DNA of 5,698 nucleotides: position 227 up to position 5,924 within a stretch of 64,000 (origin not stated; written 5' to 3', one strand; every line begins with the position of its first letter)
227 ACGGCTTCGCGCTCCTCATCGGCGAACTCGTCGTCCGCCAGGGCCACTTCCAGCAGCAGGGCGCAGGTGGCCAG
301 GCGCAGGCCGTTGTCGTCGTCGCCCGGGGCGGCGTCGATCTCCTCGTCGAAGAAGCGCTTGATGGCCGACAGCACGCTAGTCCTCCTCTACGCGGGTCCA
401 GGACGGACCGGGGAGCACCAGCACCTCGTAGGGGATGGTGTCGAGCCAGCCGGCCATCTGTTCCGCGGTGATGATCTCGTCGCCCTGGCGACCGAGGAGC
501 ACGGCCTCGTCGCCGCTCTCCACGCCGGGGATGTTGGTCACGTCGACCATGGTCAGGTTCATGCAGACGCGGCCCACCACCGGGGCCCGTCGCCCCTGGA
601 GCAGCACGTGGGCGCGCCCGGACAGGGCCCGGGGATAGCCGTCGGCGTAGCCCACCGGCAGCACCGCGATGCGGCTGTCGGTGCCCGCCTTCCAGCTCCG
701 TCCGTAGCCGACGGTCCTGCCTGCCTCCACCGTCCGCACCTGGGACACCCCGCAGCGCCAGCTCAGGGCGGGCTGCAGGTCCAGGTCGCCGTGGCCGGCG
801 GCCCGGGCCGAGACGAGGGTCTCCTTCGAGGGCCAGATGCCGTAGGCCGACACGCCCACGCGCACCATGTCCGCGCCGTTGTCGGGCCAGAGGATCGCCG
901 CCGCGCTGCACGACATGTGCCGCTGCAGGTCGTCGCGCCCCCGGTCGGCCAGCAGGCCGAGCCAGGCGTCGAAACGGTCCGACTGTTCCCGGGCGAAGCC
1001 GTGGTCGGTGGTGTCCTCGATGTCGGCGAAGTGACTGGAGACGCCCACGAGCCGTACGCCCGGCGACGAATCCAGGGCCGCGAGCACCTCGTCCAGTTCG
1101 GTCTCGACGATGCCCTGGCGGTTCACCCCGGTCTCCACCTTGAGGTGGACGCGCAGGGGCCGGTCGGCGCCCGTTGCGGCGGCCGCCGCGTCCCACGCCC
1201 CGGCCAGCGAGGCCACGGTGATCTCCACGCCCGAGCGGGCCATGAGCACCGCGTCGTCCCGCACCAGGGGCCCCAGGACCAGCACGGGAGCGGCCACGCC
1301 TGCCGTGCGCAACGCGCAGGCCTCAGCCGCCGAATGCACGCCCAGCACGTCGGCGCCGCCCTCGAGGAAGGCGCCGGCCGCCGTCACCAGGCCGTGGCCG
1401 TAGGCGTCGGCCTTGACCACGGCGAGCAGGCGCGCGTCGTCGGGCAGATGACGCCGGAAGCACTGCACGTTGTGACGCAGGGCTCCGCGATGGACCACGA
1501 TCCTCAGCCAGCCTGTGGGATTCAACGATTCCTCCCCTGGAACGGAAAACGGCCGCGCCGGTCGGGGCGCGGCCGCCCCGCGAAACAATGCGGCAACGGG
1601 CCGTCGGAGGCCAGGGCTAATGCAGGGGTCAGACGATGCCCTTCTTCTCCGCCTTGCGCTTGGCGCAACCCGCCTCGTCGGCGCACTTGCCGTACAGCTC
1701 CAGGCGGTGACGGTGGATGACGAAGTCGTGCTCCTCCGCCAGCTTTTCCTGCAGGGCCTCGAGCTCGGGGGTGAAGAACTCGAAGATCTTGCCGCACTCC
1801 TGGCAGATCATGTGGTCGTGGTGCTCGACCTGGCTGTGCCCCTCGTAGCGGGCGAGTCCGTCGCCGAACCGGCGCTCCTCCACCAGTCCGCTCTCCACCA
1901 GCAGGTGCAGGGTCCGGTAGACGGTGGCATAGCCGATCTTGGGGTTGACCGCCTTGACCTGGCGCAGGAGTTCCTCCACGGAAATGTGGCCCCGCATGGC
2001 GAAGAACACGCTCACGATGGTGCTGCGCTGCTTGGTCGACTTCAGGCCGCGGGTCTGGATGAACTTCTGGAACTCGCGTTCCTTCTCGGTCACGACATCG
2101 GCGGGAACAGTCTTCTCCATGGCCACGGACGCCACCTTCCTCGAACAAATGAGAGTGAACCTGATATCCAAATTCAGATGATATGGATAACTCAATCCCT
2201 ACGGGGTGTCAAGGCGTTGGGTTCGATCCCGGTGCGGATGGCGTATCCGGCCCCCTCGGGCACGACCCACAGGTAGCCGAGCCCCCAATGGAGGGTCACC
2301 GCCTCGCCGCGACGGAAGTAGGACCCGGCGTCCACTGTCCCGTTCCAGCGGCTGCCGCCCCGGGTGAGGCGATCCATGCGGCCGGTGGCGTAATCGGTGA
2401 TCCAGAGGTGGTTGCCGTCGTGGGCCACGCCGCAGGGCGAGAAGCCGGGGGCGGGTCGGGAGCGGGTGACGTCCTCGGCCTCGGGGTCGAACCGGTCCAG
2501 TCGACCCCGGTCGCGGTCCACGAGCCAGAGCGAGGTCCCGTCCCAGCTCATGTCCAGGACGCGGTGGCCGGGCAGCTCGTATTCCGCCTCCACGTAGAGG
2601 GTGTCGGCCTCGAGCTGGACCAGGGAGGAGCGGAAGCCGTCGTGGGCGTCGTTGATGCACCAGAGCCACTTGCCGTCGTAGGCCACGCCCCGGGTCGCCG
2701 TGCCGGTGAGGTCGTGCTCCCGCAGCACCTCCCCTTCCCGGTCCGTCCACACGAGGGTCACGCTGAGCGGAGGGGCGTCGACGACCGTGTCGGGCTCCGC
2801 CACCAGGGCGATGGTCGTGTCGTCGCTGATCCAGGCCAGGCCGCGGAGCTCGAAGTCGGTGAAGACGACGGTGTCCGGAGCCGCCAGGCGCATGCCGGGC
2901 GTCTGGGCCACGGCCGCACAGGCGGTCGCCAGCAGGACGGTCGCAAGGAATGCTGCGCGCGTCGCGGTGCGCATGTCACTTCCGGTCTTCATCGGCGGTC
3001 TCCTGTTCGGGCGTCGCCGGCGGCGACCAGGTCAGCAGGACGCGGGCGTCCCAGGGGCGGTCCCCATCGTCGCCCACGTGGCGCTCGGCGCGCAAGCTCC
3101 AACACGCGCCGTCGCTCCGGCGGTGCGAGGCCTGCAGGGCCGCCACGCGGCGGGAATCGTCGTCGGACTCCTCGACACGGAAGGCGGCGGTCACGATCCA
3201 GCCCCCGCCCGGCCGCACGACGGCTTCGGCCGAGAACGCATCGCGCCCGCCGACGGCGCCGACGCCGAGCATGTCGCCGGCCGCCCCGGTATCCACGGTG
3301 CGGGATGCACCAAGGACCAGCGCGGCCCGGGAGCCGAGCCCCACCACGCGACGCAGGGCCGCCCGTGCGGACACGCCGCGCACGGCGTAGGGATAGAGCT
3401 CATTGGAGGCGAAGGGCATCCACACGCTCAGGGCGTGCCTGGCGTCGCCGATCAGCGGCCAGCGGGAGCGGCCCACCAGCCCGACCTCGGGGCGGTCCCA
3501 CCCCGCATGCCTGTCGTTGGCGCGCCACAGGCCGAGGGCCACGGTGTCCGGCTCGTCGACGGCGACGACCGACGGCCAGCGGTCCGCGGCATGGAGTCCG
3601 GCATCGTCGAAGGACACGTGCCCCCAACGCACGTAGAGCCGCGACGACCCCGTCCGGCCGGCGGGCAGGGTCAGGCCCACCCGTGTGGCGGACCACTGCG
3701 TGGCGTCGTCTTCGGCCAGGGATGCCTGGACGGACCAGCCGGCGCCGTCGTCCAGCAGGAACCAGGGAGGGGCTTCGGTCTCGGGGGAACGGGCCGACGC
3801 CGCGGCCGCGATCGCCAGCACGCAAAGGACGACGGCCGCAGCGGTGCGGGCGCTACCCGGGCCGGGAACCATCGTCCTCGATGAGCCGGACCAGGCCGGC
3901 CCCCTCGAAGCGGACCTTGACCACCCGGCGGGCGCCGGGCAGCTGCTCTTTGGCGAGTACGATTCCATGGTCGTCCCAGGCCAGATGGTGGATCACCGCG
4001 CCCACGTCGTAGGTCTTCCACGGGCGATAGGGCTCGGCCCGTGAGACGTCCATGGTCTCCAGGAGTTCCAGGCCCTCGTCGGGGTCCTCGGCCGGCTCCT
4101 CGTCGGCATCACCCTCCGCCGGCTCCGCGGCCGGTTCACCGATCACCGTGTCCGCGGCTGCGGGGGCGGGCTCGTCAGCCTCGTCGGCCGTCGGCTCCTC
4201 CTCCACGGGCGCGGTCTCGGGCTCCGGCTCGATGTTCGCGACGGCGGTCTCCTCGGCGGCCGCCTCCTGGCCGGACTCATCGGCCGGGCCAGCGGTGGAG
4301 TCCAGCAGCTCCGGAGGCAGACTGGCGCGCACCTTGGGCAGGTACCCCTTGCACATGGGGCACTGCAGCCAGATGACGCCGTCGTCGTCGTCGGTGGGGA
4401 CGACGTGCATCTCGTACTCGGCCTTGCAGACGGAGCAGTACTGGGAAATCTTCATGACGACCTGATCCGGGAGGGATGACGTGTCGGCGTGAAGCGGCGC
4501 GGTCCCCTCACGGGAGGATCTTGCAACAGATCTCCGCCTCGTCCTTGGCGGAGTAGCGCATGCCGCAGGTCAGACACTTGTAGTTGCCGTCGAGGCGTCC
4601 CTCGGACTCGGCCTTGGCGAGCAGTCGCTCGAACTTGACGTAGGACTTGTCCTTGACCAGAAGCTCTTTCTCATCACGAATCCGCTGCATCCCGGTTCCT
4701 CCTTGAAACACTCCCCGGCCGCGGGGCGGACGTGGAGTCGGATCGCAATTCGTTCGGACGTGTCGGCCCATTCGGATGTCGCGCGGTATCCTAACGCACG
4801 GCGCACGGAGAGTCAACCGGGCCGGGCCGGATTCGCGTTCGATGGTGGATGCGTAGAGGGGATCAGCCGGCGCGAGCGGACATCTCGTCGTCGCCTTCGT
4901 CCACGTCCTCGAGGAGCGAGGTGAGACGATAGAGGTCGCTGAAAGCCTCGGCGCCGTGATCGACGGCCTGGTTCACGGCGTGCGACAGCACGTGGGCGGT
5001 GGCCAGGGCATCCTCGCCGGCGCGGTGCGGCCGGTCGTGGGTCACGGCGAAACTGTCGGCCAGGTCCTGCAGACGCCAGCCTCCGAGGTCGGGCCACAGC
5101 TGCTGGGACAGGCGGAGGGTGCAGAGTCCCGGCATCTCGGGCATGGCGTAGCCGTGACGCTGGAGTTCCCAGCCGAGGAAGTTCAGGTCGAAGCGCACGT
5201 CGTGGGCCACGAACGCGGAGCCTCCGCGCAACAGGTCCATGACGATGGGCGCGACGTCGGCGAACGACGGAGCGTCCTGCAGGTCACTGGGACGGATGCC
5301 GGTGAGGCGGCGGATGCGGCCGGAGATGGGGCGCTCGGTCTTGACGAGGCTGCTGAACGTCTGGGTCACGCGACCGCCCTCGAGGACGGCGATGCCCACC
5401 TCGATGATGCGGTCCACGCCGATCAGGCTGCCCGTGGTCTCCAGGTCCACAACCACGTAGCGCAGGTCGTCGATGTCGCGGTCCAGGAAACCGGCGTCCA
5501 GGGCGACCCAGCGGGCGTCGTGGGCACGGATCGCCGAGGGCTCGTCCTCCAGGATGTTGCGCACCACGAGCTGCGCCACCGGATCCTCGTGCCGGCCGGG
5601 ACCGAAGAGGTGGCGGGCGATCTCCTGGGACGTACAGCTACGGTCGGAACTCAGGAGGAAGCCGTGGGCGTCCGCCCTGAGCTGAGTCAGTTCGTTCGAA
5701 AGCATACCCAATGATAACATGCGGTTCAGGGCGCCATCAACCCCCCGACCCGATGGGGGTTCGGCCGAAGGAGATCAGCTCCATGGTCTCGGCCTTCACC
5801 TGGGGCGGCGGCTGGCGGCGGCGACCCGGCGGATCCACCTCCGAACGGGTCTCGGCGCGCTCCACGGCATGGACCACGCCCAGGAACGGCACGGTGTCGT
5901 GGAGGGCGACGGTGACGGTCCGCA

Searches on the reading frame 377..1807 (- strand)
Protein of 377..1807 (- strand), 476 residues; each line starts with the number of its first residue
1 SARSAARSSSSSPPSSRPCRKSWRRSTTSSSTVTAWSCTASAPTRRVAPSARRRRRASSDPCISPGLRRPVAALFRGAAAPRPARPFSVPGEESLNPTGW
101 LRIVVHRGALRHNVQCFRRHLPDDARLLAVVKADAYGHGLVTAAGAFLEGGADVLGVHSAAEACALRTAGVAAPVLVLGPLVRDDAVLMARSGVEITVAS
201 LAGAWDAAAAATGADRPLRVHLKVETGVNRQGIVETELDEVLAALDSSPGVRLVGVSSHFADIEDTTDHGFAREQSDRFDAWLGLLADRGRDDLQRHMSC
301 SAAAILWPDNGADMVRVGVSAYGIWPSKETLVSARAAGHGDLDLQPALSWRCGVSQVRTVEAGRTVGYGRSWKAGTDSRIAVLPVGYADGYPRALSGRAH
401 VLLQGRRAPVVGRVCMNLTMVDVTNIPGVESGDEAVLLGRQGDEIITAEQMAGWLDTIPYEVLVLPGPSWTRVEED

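Call 68: search_protein_families(library=pfam, proteins=[window:377-1807:-], max_evalue=0.1)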
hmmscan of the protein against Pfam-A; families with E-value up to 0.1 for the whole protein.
window:377-1807:- (476 aa): 2 families
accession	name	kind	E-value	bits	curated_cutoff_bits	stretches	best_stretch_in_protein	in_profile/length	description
PF01168.26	Ala_racemase_N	-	4e-57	193.9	24.1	1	105-324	1-218/220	Alanine racemase, N-terminal domain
PF00842.27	Ala_racemase_C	-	1.1e-44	151.5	25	1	347-472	1-125/127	Alanine racemase, C-terminal domain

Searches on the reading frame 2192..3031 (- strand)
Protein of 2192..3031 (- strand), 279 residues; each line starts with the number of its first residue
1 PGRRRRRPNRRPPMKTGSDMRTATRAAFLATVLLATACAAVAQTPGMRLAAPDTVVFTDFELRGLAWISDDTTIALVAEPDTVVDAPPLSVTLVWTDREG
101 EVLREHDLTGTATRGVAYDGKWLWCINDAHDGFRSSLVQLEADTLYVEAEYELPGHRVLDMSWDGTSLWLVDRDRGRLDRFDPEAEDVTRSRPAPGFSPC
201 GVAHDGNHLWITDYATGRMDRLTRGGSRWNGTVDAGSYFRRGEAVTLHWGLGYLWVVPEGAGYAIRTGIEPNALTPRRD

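Call 68: search_protein_families(library=pfam, proteins=[window:2192-3031:-], max_evalue=0.1)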
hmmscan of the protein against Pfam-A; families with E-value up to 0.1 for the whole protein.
window:2192-3031:- (279 aa): 2 families
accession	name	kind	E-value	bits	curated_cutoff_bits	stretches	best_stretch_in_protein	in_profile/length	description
PF24684.1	Vgb_lyase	-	0.0027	17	50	1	161-226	62-127/290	Virginiamycin B lyase family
PF22791.1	DUF7011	-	0.07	12.9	27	0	152-177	23-46/48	Domain of unknown function (DUF7011)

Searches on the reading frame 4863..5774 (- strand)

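Call 25: search_protein_families(library=pfam, proteins=[window:4863-5774:-], max_evalue=0.01)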
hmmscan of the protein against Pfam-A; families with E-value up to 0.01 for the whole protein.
window:4863-5774:- (303 aa): 2 families
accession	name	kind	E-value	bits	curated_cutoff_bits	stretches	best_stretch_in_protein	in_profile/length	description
PF00929.31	RNase_T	-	3.7e-31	109.3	24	1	107-263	1-164/164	Exonuclease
PF21762.3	DEDDh_C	-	0.0076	16.9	27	0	187-263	109-185/188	DNA polymerase III subunit epsilon-like, C-terminal domain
